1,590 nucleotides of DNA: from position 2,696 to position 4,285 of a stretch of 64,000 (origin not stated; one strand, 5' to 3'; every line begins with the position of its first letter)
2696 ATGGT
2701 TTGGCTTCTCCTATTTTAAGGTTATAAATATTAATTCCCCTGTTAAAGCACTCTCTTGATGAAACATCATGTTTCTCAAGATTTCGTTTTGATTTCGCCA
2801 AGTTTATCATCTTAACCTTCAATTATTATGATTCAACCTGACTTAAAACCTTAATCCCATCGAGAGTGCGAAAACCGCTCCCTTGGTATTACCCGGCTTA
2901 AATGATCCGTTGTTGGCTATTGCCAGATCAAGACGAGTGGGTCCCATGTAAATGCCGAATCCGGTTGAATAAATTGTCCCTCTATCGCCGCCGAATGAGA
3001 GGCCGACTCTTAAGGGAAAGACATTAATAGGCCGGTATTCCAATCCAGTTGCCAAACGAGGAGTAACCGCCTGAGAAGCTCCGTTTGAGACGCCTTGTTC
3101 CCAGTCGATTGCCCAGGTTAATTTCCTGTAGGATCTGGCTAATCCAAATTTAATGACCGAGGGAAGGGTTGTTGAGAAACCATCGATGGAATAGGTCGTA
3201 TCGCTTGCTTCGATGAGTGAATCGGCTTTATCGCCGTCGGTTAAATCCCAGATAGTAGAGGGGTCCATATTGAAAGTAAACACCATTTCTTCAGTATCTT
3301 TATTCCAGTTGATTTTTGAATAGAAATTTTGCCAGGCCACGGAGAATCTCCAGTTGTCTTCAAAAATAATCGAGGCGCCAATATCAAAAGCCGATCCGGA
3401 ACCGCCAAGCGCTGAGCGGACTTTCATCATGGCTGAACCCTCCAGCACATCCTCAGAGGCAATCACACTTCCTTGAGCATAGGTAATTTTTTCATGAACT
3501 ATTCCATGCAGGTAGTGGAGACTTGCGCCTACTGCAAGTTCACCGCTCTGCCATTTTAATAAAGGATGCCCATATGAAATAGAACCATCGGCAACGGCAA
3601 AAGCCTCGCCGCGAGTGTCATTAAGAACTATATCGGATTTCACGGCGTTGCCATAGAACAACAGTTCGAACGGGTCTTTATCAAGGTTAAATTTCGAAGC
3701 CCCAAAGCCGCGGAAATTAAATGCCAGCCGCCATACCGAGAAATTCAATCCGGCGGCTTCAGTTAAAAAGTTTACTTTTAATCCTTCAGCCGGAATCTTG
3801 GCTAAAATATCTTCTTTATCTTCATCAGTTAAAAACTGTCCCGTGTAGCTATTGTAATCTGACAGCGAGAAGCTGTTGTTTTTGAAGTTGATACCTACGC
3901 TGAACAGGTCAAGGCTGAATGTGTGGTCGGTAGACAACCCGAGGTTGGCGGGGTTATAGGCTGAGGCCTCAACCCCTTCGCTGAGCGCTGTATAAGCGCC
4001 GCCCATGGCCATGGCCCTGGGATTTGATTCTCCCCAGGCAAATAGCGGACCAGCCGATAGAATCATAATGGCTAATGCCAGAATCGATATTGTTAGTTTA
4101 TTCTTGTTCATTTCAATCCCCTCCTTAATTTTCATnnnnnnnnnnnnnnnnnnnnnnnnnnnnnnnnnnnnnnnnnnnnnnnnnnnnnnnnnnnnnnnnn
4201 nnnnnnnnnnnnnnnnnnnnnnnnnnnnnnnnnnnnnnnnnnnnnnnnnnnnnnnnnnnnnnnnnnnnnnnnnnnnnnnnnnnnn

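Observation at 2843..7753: Divergent unit: WYL regulator (+ Zn-ribbon membrane protein) facing a lipoprotein / FadL-PorV-like outer-membrane barrel pair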

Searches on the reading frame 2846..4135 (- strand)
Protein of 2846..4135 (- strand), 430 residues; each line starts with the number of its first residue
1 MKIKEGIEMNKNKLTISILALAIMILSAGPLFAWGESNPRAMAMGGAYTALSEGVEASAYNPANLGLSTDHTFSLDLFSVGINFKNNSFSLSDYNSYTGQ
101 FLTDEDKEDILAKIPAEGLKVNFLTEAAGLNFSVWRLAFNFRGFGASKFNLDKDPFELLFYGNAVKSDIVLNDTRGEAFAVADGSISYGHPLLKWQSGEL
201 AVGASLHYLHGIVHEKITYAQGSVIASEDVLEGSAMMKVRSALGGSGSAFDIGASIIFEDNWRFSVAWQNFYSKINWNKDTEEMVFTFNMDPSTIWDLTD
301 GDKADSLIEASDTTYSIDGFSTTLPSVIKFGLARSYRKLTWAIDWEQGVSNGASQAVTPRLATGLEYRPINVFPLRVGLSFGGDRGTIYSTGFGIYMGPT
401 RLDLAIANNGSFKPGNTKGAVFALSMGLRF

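Call 3: search_protein_families(library=pfam, proteins=[window:2846-4135:-], max_evalue=0.1)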
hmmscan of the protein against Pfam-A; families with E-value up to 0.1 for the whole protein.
window:2846-4135:- (430 aa): 1 family
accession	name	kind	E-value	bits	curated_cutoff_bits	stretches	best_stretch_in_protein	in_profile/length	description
PF18990.6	DUF5723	-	1.7e-17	64.6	26.8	2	69-229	7-170/376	Family of unknown function (DUF5723)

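Call 4: search_protein_families(library=ncbifam, proteins=[window:2846-4135:-], max_evalue=0.1)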
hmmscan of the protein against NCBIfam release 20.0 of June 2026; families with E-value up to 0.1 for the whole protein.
window:2846-4135:- (430 aa): 4 families
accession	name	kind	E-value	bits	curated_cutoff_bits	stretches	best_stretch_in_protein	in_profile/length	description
NF033709.1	PorV_fam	subfamily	2.8e-10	40.3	90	2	242-407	144-307/326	PorV/PorQ family protein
NF053685.1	BamG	equivalog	0.0005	19.2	250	1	39-90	23-74/397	BamG family beta-barrel-assembly machinery protein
NF033711.1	T9SS_PorQ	equivalog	0.008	15.2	220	1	37-85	33-84/335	type IX secretion system protein PorQ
NF052325.1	PorVQ2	equivalog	0.057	12.3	325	0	39-70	36-68/354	putative type IX sorting system protein PorV2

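Call 13: find_homologous_proteins(query=window:2846-4135:-)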
Query window:2846-4135:- (430 aa): 366 proteins with E <= 0.001 among 8000 candidates; the best 120 are listed.
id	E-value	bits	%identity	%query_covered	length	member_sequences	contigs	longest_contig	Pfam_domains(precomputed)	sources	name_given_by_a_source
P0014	2.5e-279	944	100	98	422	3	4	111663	PF18990.7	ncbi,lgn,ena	-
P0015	2.4e-217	740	76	98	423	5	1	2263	PF18990.7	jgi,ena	-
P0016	2.1e-197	675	69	98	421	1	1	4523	PF18990.7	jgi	-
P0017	5.7e-197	673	70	98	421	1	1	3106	PF18990.7,PF13729.13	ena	-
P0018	4.3e-196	670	69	98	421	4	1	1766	PF18990.7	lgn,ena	-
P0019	9.7e-195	666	68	98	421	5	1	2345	PF18990.7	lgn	-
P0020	3.7e-194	664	69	98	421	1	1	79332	PF18990.7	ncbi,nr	ncbi:MAG: hypothetical protein GY839_01120 [candidate division Zixibacteria bacterium]|nr:hypothetic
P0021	1.3e-190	652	68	98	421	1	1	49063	PF18990.7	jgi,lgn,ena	-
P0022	3.6e-189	647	67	93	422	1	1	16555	PF18990.7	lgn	-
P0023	6.4e-189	647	67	97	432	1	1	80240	PF18990.7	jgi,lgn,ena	-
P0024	4.6e-186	637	69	91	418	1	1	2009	PF18990.7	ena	-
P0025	3.7e-185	634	66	97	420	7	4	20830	PF18990.7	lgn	-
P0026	6.7e-185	633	66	98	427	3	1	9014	PF18990.7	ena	-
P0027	2.4e-184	632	69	92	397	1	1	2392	PF18990.7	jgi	-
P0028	7.0e-182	623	65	98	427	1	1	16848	PF18990.7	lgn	-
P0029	3.8e-175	601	62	100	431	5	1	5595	PF18990.7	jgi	jgi:hypothetical protein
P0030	1.6e-170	586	60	98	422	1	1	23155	PF18990.7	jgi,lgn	jgi:hypothetical protein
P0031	1.8e-170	586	62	98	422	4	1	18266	PF18990.7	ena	-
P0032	1.5e-168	580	63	95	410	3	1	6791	PF18990.7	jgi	-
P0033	8.8e-167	574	58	98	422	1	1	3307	PF18990.7,PF13729.13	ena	-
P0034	1.2e-166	573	63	93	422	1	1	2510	PF18990.7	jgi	jgi:hypothetical protein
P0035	1.4e-162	560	58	98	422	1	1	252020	PF18990.7,PF13729.13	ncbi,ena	-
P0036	6.2e-162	558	60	97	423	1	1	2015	PF18990.7,PF13729.13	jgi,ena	-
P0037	2.8e-161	556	58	98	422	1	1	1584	PF18990.7,PF13729.13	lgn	-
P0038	3.3e-160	552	59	98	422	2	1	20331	PF18990.7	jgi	jgi:hypothetical protein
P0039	8.6e-157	541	58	98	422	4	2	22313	PF18990.7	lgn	-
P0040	3.5e-156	539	58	97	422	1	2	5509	PF18990.7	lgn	-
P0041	6.1e-155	535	57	98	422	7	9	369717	PF18990.7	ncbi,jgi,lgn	-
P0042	1.2e-153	530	59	90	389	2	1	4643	PF18990.7,PF13729.13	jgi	jgi:hypothetical protein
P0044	4.1e-151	522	55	96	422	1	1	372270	PF18990.7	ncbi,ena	-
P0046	1.6e-147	510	55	97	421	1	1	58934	PF18990.7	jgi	-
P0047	4.0e-147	509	57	90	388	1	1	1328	PF18990.7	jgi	jgi:hypothetical protein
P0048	7.9e-147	508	53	98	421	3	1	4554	PF18990.7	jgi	jgi:hypothetical protein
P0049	2.4e-146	506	53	99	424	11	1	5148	PF18990.7,PF13729.13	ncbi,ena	-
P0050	2.9e-146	506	56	98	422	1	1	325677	PF18990.7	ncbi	-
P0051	3.4e-145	503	55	98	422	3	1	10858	PF18990.7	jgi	-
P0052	6.1e-145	502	53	97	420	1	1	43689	PF18990.7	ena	-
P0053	4.0e-143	496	53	96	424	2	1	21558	PF18990.7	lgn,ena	-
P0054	5.4e-143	495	54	93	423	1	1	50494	PF18990.7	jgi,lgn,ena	-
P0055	3.8e-142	493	52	98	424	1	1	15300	PF18990.7,PF13729.13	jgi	jgi:hypothetical protein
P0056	4.5e-142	492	52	98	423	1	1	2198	PF18990.7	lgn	-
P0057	6.8e-142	492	52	99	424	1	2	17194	PF18990.7,PF13729.13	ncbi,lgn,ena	-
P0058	1.1e-141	491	52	98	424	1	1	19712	PF18990.7,PF13729.13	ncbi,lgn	-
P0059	1.2e-141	491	53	98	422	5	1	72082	PF18990.7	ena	-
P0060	1.9e-141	490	52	99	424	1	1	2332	PF18990.7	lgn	-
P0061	2.0e-141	490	51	98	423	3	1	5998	PF18990.7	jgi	-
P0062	3.2e-141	489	51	98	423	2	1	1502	PF18990.7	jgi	jgi:hypothetical protein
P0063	1.3e-139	484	60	83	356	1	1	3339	PF18990.7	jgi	jgi:hypothetical protein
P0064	1.2e-137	478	50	98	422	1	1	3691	PF18990.7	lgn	-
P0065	2.5e-137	477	51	93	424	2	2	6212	PF18990.7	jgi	jgi:hypothetical protein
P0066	1.7e-136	474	51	96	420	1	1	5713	PF18990.7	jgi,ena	-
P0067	2.7e-134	467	49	98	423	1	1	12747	PF18990.7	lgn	-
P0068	5.5e-132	459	49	98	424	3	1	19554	PF18990.7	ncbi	-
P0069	1.5e-131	458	48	98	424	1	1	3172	PF18990.7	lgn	-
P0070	2.0e-131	457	48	98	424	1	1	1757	PF18990.7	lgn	-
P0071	7.6e-131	455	51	93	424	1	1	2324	PF18990.7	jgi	jgi:hypothetical protein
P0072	2.5e-130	454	51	93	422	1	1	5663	PF18990.7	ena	-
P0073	4.8e-129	449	51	92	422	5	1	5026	PF18990.7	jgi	jgi:hypothetical protein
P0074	5.9e-129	449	48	98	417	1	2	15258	PF18990.7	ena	-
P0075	1.5e-127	444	49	98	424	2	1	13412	PF18990.7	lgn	-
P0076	5.5e-127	443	49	93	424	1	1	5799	PF18990.7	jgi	jgi:hypothetical protein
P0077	5.6e-127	443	49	95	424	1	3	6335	PF18990.7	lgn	-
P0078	6.6e-127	442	49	96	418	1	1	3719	PF18990.7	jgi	jgi:hypothetical protein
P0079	1.6e-126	441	48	97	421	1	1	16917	PF18990.7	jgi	jgi:hypothetical protein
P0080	3.7e-123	430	49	98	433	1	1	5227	PF18990.7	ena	-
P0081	9.2e-123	429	50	90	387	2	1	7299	PF18990.7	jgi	jgi:hypothetical protein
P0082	1.1e-122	428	49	97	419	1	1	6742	PF18990.7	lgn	-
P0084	3.7e-121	423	49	94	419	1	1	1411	PF18990.7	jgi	jgi:hypothetical protein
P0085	3.5e-120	420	46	97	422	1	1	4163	PF18990.7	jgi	jgi:hypothetical protein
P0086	6.7e-120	419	46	95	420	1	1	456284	PF18990.7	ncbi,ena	-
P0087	3.8e-119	417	45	97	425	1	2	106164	PF18990.7,PF13729.13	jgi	jgi:hypothetical protein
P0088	6.2e-119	416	46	96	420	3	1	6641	PF18990.7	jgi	jgi:hypothetical protein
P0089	7.3e-119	416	47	98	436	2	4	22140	PF18990.7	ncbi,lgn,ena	-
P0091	2.0e-118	414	47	99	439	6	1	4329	PF18990.7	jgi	-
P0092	1.0e-117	412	46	98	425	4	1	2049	PF18990.7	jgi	-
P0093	1.1e-117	412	45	98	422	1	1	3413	PF18990.7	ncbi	-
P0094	1.0e-116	409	48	96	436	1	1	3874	PF18990.7,PF13729.13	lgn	-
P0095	6.1e-116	406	47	91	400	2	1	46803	PF18990.7,PF13729.13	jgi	jgi:hypothetical protein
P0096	4.8e-115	403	45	96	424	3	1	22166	PF18990.7,PF13729.13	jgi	jgi:hypothetical protein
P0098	1.4e-107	379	43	97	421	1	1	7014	PF18990.7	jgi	jgi:hypothetical protein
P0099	5.0e-100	354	41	92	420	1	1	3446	PF18990.7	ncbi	-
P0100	6.5e-100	353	48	77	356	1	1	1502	PF18990.7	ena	-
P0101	8.9e-98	346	44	98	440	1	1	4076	PF18990.7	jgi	-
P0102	4.1e-97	344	43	93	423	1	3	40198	PF18990.7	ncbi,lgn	-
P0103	7.3e-94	333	41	100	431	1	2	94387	PF18990.7,PF13729.13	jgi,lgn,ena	-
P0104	1.0e-91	326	41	100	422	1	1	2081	PF18990.7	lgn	-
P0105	1.9e-91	326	42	97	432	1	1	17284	PF18990.7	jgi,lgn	jgi:hypothetical protein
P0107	1.6e-90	322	40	97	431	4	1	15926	PF18990.7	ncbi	-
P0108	3.2e-90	321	40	99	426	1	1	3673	PF18990.7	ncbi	-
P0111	5.3e-89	317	40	97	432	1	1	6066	PF18990.7,PF13729.13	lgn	-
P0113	1.8e-88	316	40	98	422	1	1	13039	PF18990.7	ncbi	-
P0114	5.0e-88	314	40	98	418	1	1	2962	PF18990.7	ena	-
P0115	5.5e-88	314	40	97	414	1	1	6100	PF18990.7,PF13729.13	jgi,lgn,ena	-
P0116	1.1e-87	313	39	100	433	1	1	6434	PF18990.7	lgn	-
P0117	1.2e-87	313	42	93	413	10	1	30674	PF18990.7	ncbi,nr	ncbi:MAG: hypothetical protein NT002_07535 [candidate division Zixibacteria bacterium]|nr:hypothetic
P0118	1.4e-87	313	41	100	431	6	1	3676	PF18990.7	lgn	-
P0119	3.6e-86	308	42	92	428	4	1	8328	PF18990.7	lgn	-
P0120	1.2e-85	306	42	91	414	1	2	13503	PF18990.7,PF13729.13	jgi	jgi:hypothetical protein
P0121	1.2e-85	306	40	94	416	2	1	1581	PF18990.7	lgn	-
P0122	1.4e-85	306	39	96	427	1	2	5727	PF18990.7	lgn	-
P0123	2.6e-85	305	38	99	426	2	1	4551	PF18990.7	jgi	jgi:hypothetical protein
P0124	4.4e-85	305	40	93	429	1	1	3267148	PF18990.7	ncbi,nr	ncbi:MAG: hypothetical protein JSU74_13745 [Candidatus Zixiibacteriota bacterium]|nr:MAG: hypothetic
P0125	6.8e-85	304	39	97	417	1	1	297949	PF18990.7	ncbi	ncbi:MAG: DUF5723 family protein [Candidatus Zixiibacteriota bacterium]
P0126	6.9e-85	304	40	97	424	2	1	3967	PF18990.7,PF13729.13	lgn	-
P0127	8.0e-85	304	40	90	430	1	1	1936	PF18990.7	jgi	jgi:hypothetical protein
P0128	8.6e-85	304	38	97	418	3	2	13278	PF18990.7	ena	-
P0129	1.0e-84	303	39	96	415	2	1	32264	PF18990.7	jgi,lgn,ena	-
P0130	1.6e-84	303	38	98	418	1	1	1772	PF18990.7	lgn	-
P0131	1.8e-84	303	39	93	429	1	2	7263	PF18990.7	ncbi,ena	-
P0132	6.3e-84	301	38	100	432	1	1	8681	PF18990.7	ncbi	-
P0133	8.1e-84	300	39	93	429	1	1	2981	PF18990.7,PF13729.13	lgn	-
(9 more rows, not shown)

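Call 21: find_related_loci(query=A1, collection=genome_contigs, flank=10000)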
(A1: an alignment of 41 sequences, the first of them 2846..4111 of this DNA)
Query A1 (422 aa) in genome_contigs; peptide patterns used: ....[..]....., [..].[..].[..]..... (x = any residue, [..] = any of these).
600 stretches matched a pattern (row limit reached: there are more); 106 encode a relative of the query (tblastn E <= 1e-3); the best 80 are kept; 80 distinct loci.
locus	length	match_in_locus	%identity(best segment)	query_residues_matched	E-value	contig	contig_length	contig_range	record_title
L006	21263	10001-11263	69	1-422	0e+0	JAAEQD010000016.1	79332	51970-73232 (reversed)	MAG: Candidatus Zixiibacteriota bacterium isolate Gpa_9 GpaG_CONTIG210796, whole genome shotgun sequence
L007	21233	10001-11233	55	10-422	4e-157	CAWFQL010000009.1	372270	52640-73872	MAG: uncultured candidate division Zixibacteria bacterium isolate MFD05942.bin.1.318 genome assembly, contig: contig_258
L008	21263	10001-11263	56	3-422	1e-152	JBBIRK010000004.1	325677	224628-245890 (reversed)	MAG: Candidatus Zixiibacteriota bacterium isolate STS170223_bin_348 NODE_19_length_325677_cov_14.756626, whole genome sh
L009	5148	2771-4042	53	1-422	4e-153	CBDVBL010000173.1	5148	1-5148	MAG TPA_asm: uncultured bacterium isolate SRR22302355_binner13_Refined_64 genome assembly, contig: ERZ25746546.7253, who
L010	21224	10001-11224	53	15-422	2e-146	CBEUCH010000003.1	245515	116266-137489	MAG TPA_asm: uncultured bacterium isolate SRR19160658_binner12_Refined_30 genome assembly, contig: ERZ26800495.3, whole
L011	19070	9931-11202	52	1-422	9e-147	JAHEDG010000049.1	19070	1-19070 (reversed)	MAG: Candidatus Zixiibacteriota bacterium isolate Ww191 NODE_5430_length_19070_cov_4.028814, whole genome shotgun sequen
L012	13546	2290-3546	45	3-422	1e-125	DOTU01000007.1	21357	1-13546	MAG TPA_asm: Candidatus Zixiibacteriota bacterium isolate UBA10806 contig_23526, whole genome shotgun sequence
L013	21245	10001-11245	40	6-422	1e-99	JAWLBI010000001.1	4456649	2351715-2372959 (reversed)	MAG: Candidatus Zixiibacteriota bacterium isolate AC1.147 AC1.147.fa-1, whole genome shotgun sequence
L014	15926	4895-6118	40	8-422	4e-98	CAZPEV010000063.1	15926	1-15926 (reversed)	MAG TPA_asm: uncultured Ignavibacteriales bacterium isolate binchicken_co261_18 genome assembly, contig: NODE_192_length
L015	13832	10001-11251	40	1-422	1e-97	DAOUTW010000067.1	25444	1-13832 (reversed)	MAG TPA_asm: Candidatus Zixiibacteriota bacterium isolate CSMAG_807 CSMAG_807_k141_18529_length_25444_cov_10.9913, whole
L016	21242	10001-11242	41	5-422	9e-97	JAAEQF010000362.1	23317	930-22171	MAG: FCB group bacterium isolate Gpa_11 GpaG_CONTIG2031366, whole genome shotgun sequence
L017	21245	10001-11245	39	3-421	5e-93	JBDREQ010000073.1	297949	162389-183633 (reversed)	MAG: Candidatus Zixiibacteriota bacterium isolate MEGAHIT-group-1.322 k141_6121197, whole genome shotgun sequence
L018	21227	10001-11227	39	9-422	3e-93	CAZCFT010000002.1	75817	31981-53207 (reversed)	MAG TPA_asm: uncultured Ignavibacteriaceae bacterium isolate SRP118108_co4_512 genome assembly, contig: NODE_130_length_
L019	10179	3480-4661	42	25-422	4e-92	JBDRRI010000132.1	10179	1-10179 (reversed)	MAG: Candidatus Zixiibacteriota bacterium isolate MEGAHIT-group-2.90 k141_946225, whole genome shotgun sequence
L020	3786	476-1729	41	3-422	5e-93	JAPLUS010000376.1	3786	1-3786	MAG: Candidatus Zixiibacteriota bacterium isolate LacPavin_0920_SED4_MAG_45_7 LacPavin_0920_SED4_scaffold_1619835, whole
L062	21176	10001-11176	33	32-422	1e-48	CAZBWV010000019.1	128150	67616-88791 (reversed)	MAG TPA_asm: uncultured Calditrichaceae bacterium isolate binchicken_co219_443 genome assembly, contig: k141_742981, who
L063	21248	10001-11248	28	2-418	1e-44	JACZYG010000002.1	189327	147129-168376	MAG: Candidatus Neomarinimicrobiota bacterium isolate B25T3L8 B25T3L8_NODE5, whole genome shotgun sequence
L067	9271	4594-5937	24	9-416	7e-26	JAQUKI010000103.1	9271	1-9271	MAG: Candidatus Neomarinimicrobiota bacterium isolate STD1_103 NODE_22268_length_9271_cov_3.214895_Sandtown_D1, whole ge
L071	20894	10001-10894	28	30-316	7e-19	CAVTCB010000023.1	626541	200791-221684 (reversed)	MAG: uncultured Gemmatimonadales bacterium isolate MFD02360.bin.2.2 genome assembly, contig: contig_8049, whole genome s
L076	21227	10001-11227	24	31-419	2e-9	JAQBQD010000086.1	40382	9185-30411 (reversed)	MAG: Gemmatimonadetes bacterium isolate RYN_364 scaffold_1264685, whole genome shotgun sequence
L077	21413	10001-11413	27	10-422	7e-31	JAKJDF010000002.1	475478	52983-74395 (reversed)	MAG: Candidatus Latescibacterota bacterium isolate UR.bin156 NODE_2_length_475478_cov_7.897192, whole genome shotgun seq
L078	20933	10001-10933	22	29-378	8e-9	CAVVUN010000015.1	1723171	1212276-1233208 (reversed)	MAG: Nitrospirota bacterium isolate MFD03899.bin.2.182 genome assembly, contig: contig_7566, whole genome shotgun sequen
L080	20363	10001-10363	33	1-126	4e-6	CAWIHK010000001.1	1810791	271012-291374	MAG: Ignavibacteriota bacterium isolate MFD03726.bin.1.201 genome assembly, contig: contig_54644, whole genome shotgun s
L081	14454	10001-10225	37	19-89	5e-6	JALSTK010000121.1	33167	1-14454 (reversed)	MAG: Calditrichia bacterium isolate 356-308_metabat2_scaf2bin.103 356-308_scaffold_401_c1, whole genome shotgun sequence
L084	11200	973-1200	36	1-74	7e-6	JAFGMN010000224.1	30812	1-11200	MAG: candidate division CSSED10-310 bacterium isolate Zod_Metabat.479 k87_9419118, whole genome shotgun sequence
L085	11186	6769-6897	51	24-66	9e-6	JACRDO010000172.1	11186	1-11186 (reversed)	MAG: Elusimicrobia bacterium isolate NC_groundwater_1674_Pr3_B-0.1um_65_18 SR-2_scaffold_141_4102066, whole genome shotg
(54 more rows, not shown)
